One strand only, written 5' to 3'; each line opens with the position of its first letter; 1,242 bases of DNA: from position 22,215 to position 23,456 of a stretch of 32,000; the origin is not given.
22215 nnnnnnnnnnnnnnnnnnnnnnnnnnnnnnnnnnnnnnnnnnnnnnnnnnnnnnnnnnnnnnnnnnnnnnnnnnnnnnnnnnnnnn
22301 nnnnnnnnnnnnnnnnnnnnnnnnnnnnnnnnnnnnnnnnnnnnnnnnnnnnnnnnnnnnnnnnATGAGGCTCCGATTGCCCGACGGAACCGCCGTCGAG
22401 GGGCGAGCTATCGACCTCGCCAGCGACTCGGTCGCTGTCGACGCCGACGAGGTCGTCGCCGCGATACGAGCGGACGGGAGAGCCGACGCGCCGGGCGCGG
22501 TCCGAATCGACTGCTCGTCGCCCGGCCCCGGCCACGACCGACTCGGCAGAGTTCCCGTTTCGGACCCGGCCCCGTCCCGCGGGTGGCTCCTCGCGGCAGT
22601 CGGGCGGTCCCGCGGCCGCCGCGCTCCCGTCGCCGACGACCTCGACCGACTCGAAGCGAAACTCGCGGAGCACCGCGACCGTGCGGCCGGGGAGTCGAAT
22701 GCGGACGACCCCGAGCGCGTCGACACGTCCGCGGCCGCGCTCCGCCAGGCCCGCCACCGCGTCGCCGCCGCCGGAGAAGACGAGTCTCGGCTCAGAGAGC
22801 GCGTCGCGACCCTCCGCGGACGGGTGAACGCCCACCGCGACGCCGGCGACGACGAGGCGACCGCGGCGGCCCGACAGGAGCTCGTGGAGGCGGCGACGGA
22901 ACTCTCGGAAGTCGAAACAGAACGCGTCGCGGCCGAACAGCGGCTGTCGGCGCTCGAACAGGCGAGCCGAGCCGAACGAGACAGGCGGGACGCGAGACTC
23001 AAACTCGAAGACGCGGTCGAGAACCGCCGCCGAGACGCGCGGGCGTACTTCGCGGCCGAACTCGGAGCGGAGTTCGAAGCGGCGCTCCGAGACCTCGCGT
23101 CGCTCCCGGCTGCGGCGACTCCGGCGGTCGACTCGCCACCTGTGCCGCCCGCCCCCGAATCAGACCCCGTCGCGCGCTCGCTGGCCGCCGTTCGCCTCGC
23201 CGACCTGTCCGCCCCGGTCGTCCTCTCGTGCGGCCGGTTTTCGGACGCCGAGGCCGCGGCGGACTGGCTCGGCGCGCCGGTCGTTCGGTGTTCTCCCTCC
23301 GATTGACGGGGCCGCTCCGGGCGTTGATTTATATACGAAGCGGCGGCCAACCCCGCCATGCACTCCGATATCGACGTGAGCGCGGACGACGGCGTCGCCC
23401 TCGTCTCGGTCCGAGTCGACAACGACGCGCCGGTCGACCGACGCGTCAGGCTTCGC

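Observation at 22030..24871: Uncharacterised four-gene module ending in a MinD/ParA ATPase, built as two translationally coupled pairs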

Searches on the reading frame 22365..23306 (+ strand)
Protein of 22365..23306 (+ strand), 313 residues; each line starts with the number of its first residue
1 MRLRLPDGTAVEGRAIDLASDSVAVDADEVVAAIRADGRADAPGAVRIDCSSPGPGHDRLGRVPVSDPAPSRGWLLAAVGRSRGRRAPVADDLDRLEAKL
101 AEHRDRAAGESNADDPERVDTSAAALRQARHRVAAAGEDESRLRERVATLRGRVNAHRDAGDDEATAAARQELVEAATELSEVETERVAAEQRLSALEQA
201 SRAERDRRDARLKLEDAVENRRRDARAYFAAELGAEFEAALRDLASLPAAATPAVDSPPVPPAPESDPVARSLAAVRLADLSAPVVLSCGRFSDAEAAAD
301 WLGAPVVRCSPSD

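Call 3: search_protein_families(library=pfam, proteins=[window:22365-23306:+], max_evalue=0.1)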
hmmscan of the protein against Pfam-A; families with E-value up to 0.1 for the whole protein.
window:22365-23306:+ (313 aa): 1 family
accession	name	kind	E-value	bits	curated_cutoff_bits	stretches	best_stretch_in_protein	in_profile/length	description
PF25254.1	DUF7856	-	6.6e-99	331.5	30.2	1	13-306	1-280/280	Family of unknown function (DUF7856)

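Call 4: search_protein_families(library=ncbifam, proteins=[window:22365-23306:+], max_evalue=0.1)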
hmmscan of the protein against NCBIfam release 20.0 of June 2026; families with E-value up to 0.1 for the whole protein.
window:22365-23306:+ (313 aa): 3 families
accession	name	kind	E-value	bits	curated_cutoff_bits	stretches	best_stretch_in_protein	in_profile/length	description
NF045487.1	ASRP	equivalog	0.00063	18.5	300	1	85-225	332-469/593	archaea-specific SMC-related protein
TIGR02169.1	SMC_prok_A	equivalog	0.0019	15.9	729.4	1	90-220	709-841/1165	chromosome segregation protein SMC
NF006559.0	PRK09060.1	equivalog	0.0026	16.1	482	1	123-190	168-237/444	dihydroorotase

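Call 23: find_homologous_proteins(query=window:22365-23306:+, max_evalue=0.001)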
Query window:22365-23306:+ (313 aa): 54 proteins with E <= 0.001 among 8000 candidates.
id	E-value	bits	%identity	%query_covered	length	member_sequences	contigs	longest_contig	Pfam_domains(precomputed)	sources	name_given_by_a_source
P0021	2.1e-173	594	96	100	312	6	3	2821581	PF25254.2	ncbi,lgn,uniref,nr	ncbi:hypothetical protein [Haloferax volcanii]|uniref:SMC-like protein Sph4 n=1 Tax=Haloferax lucent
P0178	3.0e-144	498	83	99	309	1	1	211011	PF25254.2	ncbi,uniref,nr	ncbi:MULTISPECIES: hypothetical protein [unclassified Haloferax]|uniref:DUF7856 family protein n=1 T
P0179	3.2e-144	498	84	99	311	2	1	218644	PF25254.2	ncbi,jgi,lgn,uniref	ncbi:hypothetical protein [Haloferax chudinovii]|uniref:Uncharacterized protein n=1 Tax=Haloferax ch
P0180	1.3e-142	493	82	99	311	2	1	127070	PF25254.2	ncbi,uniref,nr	ncbi:DUF7856 family protein [Haloferax sulfurifontis]|uniref:Uncharacterized protein n=1 Tax=Halofer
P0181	1.4e-139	483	82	100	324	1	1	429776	PF25254.2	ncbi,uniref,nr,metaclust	ncbi:DUF7856 family protein [Haloferax marisrubri]|uniref:Uncharacterized protein n=1 Tax=Haloferax 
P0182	1.3e-130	453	77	100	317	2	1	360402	PF25254.2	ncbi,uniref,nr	ncbi:hypothetical protein [Haloferax sp. Q22]|uniref:DUF7856 family protein n=1 Tax=Haloferax sp. (s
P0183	1.6e-130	453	85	88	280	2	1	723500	PF25254.2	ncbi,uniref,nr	ncbi:hypothetical protein GCM10007209_12050 [Haloferax sulfurifontis]|uniref:Uncharacterized protein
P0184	5.4e-128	445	76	100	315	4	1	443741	PF25254.2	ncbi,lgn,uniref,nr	ncbi:hypothetical protein C457_01535 [Haloferax prahovense DSM 18310]|uniref:Uncharacterized protein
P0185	2.2e-127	443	76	100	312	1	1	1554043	PF25254.2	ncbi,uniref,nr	ncbi:hypothetical protein C5B90_06710 [Haloferax sp. Atlit-12N]|uniref:DUF7856 family protein n=1 Ta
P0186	1.9e-124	433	96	76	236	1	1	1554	PF25254.2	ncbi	ncbi:hypothetical protein D320_15850, partial [Haloferax sp. BAB-2207]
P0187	5.1e-120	419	72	100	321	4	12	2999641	PF25254.2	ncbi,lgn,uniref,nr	ncbi:uncharacterized protein HfgLR_01120 [Haloferax gibbonsii]|uniref:Uncharacterized protein n=1 Ta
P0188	1.1e-77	280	54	99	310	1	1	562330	PF25254.2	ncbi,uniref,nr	ncbi:hypothetical protein C440_08312 [Haloferax mucosum ATCC BAA-1512]|uniref:Uncharacterized protei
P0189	2.4e-72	262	54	98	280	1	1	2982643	PF25254.2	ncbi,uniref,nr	ncbi:hypothetical protein GJR96_04135 [Haloferax sp. MBLA0076]|uniref:Uncharacterized protein n=1 Ta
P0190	2.0e-69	253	53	98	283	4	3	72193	PF25254.2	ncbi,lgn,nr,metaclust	ncbi:hypothetical protein C455_15373 [Haloferax larsenii JCM 13917]|nr:hypothetical protein [Halofer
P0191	3.7e-67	245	53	99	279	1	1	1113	PF25254.2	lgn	-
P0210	1.8e-23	102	39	84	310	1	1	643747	PF25254.2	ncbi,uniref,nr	ncbi:DUF7856 family protein [Halosimplex salinum]|uniref:DUF7856 family protein n=1 Tax=Halosimplex 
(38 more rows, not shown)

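Call 37: predict_structure(alignment_id=A2)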
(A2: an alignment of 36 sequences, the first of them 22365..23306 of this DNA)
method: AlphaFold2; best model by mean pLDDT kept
length: 313 residues; sequences in the alignment: 36
mean_pLDDT: 92.6   pTM: 0.80
mean pLDDT of the five models: 92.6, 91.8, 91.5, 91.2, 90.9
residues with pLDDT >= 90: 252; 70-90: 43; 50-70: 18; < 50: 0
segments of 3 or more residues with pLDDT < 50: none
pLDDT, mean of each block of 10 residues (from residue 1): 95 95 89 87 89 94 87 96 97 98 92 66 93 98 98 98 98 98 98 97 95 98 98 98 90 65 86 97 95 95 96 72
secondary structure, 60 per line:
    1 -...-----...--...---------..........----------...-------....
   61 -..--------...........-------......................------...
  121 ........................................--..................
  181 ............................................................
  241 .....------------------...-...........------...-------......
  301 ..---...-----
elements in order: E2-4 E10-12 E15-17 H27-36 E47-49 H57-60 H72-82 H90-111 H118-160 H163-245 H268-278 E285-287 H295-302 E306-308

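Call 42: fold_search(model_id=the predicted structure, library=pdb)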
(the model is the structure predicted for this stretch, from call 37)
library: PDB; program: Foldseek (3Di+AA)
matches with E <= 10: 456; with E <= 0.001: 0
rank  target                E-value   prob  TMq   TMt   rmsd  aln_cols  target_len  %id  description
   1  5xei                  4.6e-02  0.69  0.23  0.15  15.7       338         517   14  Crystal structure of the Smc head domain with a coiled coil and joint derived from Pyrococcus yayanosii (released 2017-06-07)
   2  6ixe                  9.1e-02  0.89  0.21  0.29  19.9       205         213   18  Crystal structure of SeMet apo SH3BP5 (I41) (released 2019-03-20)
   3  6ixg_A                9.6e-02  0.92  0.22  0.30  20.1       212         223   17  Crystal structure of native apo SH3BP5 (P41) (released 2019-03-20)
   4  6ixg_B                1.3e-01  0.82  0.21  0.29  21.3       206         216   18  Crystal structure of native apo SH3BP5 (P41) (released 2019-03-20)
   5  6djl_B                1.4e-01  0.66  0.20  0.25  21.3       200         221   16  Crystal structure of the Rab11 GEF SH3BP5 bound to nucleotide free Rab11A (released 2018-09-26)
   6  3mtt                  1.5e-01  0.98  0.29  0.49   8.9       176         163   14  Crystal structure of iSH2 domain of human p85beta, Northeast Structural Genomics Consortium Target HR5531C (released 2010-05-19)
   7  6qj1                  1.5e-01  0.41  0.22  0.18  15.8       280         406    9  Crystal structure of the C. thermophilum condensin Smc2 ATPase head (crystal from I) (released 2019-07-03)
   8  8i21_A                1.6e-01  0.97  0.30  0.35   7.6       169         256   12  Cryo-EM structure of 6-subunit Smc5/6 arm region (released 2024-06-26)
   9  5xg2                  1.6e-01  0.89  0.27  0.32   8.9       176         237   19  Crystal structure of a coiled-coil segment (residues 345-468 and 694-814) of Pyrococcus yayanosii Smc (released 2017-06-07)
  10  5y06                  1.9e-01  0.98  0.32  0.41   7.8       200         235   16  Structural characterization of msmeg_4306 from Mycobacterium smegmatis (released 2018-05-02)
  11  6ixf_A                2.0e-01  0.80  0.21  0.28  18.9       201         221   16  Crystal structure of SeMet apo SH3BP5 (P41) (released 2019-03-20)
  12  6ixv_A                2.0e-01  0.69  0.20  0.27  21.5       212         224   18  Crystal structure of SH3BP5-Rab11a (released 2019-03-20)
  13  6ixf_B                2.2e-01  0.57  0.20  0.26  21.1       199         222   16  Crystal structure of SeMet apo SH3BP5 (P41) (released 2019-03-20)
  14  8tgd_B                2.5e-01  0.91  0.28  0.34  11.6       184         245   16  STX-478, a Mutant-Selective, Allosteric Inhibitor bound to H1047R PI3Kalpha (released 2023-09-06)
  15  7tz7_B                2.6e-01  0.97  0.29  0.33   7.9       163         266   13  PI3K alpha in complex with an inhibitor (released 2022-05-18)
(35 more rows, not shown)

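Call 48: find_encoding_contigs(protein=P0210, flank=8000, max_places=1)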
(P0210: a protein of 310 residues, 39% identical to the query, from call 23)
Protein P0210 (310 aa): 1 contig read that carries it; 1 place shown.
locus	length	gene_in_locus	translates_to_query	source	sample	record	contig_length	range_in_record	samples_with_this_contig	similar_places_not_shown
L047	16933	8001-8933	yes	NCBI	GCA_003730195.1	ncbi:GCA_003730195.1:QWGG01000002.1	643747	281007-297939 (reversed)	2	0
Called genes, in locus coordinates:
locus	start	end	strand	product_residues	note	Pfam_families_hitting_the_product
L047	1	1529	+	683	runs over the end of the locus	PF00270:DEAD, PF04851:ResIII, PF00271:Helicase_C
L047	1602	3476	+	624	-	PF00939:Na_sulph_symp (weak), PF03600:CitMHS, PF00939:Na_sulph_symp (weak), PF02080:TrkA_C, PF00939:Na_sulph_symp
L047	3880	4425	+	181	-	-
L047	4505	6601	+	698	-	PF14551:MCM_N, PF17207:MCM_OB, PF00493:MCM, PF07728:AAA_5 (faint), PF01078:Mg_chelatase (weak), PF17855:MCM_lid, PF21120:, PF25215:HVO_B0008_C (weak)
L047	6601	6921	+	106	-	PF25252:DUF7854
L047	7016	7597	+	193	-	PF23365:DUF7090, PF24336:DUF7504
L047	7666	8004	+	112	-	PF25253:DUF7855, PF26293:DUF7855_C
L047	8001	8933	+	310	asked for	PF25254:DUF7856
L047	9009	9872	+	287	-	PF25256:DUF7857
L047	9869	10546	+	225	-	PF00142:Fer4_NifH (faint), PF01656:CbiA, PF10609:ParA (weak), PF13614:AAA_31 (faint)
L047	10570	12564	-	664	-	PF00664:ABC_membrane, PF00005:ABC_tran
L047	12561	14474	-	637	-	PF00664:ABC_membrane, PF00005:ABC_tran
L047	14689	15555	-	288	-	PF08271:Zn_Ribbon_TF, PF00382:TFIIB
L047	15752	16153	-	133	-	-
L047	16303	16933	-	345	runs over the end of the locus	PF01408:GFO_IDH_MocA, PF02894:GFO_IDH_MocA_C, PF22725:GFO_IDH_MocA_C3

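Call 57: search_protein_families(library=pfam, proteins=[L047:7016-7597:+], max_evalue=0.01)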
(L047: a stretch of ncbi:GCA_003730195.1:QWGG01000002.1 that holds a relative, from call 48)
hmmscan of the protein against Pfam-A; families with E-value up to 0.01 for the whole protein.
L047:7016-7597:+ (193 aa): 2 families
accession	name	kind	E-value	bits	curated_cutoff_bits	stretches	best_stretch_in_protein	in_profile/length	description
PF24336.1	DUF7504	-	9e-35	121.2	27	1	12-178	2-178/179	Family of unknown function (DUF7504)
PF23365.1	DUF7090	-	4.6e-16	59.5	27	1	77-180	80-183/192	Family of unknown function (DUF7090)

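Call 69: search_solved_structures(query=A2, max_evalue=10)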
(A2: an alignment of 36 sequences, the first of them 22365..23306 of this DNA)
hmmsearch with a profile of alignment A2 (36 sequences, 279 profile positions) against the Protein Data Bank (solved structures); distinct sequences matched with E-value up to 10: 16.
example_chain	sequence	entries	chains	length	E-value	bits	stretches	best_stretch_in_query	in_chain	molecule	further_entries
9f8e_B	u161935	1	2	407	0.031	16.9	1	229-268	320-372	S-layer protein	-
2a3d_A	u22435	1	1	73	0.18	14.4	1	120-157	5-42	PROTEIN (DE NOVO THREE-HELIX BUNDLE)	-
3sgz_A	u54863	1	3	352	0.27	13.8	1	110-138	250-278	Hydroxyacid oxidase 2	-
9rgx_A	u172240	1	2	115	0.45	13.1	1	112-168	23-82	sc-apCC3-ACW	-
6gao_A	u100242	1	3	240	0.5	12.9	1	85-167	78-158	Outer capsid protein sigma-1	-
5t01_A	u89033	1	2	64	0.79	12.3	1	104-158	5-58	Transcription factor AP-1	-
1t2k_C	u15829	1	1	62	1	11.9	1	104-158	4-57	Transcription factor AP-1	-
6ds9_A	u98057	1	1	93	1.2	11.7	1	113-163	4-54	de novo designed three helix bundle GRa3D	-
2zdi_A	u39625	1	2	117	1.3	11.6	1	83-153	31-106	Prefoldin subunit beta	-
1fos_F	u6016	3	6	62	1.7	11.2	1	104-158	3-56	C-JUN PROTO-ONCOGENE PROTEIN | PROTO-ONCOGENE C-JUN | Viral jun transforming protein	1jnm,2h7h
9rgy_A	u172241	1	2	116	2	11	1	112-166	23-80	sc-apCC3-CW-0NTT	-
2qxl_A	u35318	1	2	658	2.3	10.8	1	93-150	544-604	Heat shock protein homolog SSE1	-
3c7n_A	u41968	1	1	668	2.3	10.8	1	93-150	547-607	Heat shock protein homolog SSE1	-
9rgv_A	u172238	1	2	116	2.8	10.5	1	112-166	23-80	sc-apCC3-CW1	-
9rgw_A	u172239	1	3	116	5.7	9.5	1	112-166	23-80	sc-apCC3-CW2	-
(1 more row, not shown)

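Call 71: search_protein_families(library=padloc, proteins=[window:22365-23306:+], max_evalue=0.01)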
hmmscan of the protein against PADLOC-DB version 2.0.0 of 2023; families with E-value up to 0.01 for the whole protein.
window:22365-23306:+ (313 aa): 2 families
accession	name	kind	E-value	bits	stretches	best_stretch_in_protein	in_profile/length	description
PDLC00551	JetC2|JetC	-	0.0048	12.8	1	113-238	870-995/1365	DUF3584 domain; MukB-like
PDLC00553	JetC2|JetC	-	0.0064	12.4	1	89-264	852-1015/1361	DUF3584 domain; MukB-like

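Call 72: search_protein_families(library=phrogs, proteins=[window:22365-23306:+], max_evalue=0.01)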
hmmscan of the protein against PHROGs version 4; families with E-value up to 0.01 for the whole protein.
window:22365-23306:+ (313 aa): 0 families
